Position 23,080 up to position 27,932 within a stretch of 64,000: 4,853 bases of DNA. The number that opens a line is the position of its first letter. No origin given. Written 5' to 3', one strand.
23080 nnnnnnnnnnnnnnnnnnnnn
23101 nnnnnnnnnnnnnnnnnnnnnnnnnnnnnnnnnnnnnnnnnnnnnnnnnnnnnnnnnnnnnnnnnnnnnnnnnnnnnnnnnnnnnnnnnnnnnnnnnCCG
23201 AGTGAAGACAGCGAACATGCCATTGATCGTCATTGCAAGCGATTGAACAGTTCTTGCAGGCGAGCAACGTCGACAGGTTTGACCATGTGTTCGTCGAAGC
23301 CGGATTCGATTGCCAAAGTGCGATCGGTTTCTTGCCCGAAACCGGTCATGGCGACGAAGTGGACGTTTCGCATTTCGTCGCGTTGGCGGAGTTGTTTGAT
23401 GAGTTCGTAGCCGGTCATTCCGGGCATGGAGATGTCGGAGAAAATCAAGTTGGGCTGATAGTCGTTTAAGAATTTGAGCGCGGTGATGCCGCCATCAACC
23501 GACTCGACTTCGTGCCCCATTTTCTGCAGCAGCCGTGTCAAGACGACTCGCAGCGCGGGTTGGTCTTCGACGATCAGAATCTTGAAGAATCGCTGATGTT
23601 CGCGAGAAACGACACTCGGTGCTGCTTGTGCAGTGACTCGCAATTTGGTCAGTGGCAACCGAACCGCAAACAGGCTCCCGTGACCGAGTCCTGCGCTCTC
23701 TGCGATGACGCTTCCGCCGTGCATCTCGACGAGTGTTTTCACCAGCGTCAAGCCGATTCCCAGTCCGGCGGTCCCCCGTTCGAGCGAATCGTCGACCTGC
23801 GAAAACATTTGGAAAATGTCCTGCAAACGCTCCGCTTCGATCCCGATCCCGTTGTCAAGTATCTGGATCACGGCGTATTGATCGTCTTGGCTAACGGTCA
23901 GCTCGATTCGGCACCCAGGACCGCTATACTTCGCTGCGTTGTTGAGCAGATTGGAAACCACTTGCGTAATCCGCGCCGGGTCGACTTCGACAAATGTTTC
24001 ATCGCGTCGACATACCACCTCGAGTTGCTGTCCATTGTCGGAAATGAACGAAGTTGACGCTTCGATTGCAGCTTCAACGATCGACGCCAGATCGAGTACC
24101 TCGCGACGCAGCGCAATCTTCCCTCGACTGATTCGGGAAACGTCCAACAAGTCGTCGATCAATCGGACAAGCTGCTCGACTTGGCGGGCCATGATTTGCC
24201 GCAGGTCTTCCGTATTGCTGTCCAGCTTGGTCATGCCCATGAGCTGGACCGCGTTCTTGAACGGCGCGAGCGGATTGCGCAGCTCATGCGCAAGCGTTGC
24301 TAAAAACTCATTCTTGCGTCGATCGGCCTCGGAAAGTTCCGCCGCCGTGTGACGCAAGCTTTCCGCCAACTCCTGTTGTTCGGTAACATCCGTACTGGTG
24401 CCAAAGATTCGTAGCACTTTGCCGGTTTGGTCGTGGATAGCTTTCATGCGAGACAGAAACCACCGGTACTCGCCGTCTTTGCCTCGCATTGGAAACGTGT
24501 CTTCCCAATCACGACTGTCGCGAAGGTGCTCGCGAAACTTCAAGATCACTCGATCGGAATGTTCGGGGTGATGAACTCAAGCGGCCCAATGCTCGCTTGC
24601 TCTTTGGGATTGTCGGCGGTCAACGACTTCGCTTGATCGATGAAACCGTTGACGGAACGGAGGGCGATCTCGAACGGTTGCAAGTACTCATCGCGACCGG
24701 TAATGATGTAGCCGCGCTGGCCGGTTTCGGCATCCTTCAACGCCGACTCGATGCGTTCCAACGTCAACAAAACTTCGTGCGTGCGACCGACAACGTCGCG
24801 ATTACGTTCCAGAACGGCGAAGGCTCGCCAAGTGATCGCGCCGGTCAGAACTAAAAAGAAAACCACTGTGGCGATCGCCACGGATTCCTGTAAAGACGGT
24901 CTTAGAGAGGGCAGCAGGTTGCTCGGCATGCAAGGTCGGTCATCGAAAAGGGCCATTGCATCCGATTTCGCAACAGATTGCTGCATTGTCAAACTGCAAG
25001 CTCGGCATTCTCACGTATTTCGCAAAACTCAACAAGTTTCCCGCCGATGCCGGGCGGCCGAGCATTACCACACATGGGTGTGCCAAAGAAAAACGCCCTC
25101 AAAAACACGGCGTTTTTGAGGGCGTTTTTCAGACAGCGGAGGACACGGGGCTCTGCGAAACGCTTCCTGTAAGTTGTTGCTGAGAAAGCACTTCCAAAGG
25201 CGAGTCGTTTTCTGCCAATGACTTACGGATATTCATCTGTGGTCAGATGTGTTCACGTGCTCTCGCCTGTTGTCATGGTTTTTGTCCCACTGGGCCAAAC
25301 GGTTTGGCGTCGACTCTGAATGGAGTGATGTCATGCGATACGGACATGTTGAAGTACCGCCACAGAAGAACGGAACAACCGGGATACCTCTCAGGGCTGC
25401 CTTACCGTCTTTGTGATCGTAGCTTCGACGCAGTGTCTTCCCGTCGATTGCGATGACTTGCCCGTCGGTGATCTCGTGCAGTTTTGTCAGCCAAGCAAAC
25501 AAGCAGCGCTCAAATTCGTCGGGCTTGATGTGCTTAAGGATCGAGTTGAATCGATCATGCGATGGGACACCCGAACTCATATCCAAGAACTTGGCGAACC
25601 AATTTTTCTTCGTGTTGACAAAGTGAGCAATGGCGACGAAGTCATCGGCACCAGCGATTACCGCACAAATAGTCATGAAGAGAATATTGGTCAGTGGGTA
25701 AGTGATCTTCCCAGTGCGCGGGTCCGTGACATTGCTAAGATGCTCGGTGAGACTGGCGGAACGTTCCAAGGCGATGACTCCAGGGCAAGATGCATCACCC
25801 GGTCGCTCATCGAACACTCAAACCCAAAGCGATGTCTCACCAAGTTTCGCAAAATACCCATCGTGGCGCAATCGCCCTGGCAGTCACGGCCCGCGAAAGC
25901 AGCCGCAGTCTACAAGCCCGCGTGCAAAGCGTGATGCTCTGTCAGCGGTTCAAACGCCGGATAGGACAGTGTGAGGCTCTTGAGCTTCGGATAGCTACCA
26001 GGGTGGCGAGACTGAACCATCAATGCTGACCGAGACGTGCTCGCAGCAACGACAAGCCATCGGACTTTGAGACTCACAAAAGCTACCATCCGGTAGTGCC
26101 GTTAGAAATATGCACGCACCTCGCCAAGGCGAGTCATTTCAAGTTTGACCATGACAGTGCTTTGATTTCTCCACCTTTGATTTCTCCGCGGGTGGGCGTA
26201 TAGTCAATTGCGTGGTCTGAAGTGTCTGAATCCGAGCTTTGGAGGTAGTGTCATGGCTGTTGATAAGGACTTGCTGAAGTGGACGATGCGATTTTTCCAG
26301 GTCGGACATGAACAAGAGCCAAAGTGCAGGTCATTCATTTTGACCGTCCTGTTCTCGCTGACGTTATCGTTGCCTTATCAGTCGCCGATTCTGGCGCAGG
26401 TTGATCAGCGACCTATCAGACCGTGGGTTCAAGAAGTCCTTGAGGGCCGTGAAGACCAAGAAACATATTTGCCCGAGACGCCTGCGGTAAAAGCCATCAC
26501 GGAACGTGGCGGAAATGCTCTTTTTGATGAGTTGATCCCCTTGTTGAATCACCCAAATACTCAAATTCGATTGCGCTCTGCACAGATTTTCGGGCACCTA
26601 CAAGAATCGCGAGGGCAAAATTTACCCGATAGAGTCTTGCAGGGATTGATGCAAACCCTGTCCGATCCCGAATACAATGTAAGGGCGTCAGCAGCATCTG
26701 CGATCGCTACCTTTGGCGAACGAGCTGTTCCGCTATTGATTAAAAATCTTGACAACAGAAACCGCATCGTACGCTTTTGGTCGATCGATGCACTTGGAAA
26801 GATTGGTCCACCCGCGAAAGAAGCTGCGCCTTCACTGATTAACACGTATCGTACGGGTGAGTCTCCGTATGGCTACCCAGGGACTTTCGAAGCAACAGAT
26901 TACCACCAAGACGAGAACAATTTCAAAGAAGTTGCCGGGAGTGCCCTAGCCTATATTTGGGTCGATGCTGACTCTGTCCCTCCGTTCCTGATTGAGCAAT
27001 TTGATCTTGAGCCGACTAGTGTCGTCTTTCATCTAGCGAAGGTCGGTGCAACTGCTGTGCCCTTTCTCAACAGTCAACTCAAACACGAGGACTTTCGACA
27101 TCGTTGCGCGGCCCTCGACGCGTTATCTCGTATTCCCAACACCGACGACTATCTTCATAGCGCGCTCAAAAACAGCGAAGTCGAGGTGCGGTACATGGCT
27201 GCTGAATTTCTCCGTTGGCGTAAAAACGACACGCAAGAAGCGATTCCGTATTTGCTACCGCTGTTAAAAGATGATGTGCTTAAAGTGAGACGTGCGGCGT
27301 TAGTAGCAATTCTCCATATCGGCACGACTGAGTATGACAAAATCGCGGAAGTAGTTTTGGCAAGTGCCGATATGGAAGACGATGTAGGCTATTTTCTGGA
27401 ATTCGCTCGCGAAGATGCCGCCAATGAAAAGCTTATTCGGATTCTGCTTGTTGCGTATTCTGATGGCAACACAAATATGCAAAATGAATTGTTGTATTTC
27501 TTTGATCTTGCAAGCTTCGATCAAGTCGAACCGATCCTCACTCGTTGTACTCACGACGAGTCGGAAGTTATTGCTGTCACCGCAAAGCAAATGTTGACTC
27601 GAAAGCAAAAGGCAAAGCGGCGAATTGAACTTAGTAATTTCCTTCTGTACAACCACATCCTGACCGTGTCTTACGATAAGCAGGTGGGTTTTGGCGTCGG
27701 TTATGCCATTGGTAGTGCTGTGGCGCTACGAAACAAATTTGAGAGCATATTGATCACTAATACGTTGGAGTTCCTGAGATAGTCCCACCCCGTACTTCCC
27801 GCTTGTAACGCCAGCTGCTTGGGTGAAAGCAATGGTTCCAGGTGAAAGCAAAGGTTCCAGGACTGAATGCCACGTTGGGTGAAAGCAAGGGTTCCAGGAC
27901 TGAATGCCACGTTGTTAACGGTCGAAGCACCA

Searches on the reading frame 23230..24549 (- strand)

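Call 58: search_protein_families(library=pfam, proteins=[window:23230-24549:-], max_evalue=0.0001)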
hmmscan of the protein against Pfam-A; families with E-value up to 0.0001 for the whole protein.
window:23230-24549:- (439 aa): 4 families
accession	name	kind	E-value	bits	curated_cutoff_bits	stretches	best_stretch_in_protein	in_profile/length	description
PF02518.31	HATPase_c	-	1e-25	90.8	26.4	1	190-301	2-110/111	Histidine kinase-, DNA gyrase B-, and HSP90-like ATPase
PF00072.30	Response_reg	-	4.1e-24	85.3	30.2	1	324-434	1-109/111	Response regulator receiver domain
PF00512.31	HisKA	-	8.9e-18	64.5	26.9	1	79-142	2-65/66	His Kinase A (phospho-acceptor) domain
PF08447.18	PAS_3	-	9.1e-09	35.9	25.6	1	4-51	41-88/89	PAS fold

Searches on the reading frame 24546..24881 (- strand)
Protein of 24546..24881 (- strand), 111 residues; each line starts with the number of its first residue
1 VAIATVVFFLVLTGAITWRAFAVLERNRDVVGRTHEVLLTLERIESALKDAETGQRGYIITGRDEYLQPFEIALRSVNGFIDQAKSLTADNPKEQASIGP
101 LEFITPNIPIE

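Call 58: search_protein_families(library=pfam, proteins=[window:24546-24881:-], max_evalue=0.0001)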
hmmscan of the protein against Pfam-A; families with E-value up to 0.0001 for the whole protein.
window:24546-24881:- (111 aa): 1 family
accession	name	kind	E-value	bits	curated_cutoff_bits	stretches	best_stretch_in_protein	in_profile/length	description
PF05227.19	CHASE3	-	3.5e-22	79.2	28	1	30-101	4-75/138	CHASE3 domain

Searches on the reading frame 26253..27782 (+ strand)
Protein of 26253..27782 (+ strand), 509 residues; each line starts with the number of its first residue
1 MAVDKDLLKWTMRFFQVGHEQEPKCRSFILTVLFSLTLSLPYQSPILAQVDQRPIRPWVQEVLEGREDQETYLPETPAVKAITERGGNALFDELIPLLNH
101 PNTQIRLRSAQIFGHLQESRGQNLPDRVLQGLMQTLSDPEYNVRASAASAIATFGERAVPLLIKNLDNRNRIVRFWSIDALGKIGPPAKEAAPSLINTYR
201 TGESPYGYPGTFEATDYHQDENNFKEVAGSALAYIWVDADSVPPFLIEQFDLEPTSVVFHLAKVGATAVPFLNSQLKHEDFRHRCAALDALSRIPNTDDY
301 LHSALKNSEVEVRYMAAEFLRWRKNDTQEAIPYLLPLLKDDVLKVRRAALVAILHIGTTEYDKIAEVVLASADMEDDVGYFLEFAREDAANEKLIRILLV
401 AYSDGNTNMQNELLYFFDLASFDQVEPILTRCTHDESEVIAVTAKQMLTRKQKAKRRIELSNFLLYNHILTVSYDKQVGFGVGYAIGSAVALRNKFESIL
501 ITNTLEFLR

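Call 58: search_protein_families(library=pfam, proteins=[window:26253-27782:+], max_evalue=0.0001)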
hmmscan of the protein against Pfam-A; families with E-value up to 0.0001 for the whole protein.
window:26253-27782:+ (509 aa): 5 families
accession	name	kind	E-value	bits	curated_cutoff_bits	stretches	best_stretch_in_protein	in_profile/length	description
PF13646.12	HEAT_2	-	1.5e-29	102.6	27.7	2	270-351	2-85/88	HEAT repeats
PF02985.28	HEAT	-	1.5e-22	77.9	23.5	0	129-156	2-29/31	HEAT repeat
PF03130.22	HEAT_PBS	-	1.2e-13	50.4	20.9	0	143-168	1-27/27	PBS lyase HEAT-like repeat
PF13513.12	HEAT_EZ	-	5.9e-10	39.9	27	0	328-353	27-52/55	HEAT-like repeat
PF00514.29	Arm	-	9.3e-07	29.1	20.6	0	330-356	13-39/41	Armadillo/beta-catenin-like repeat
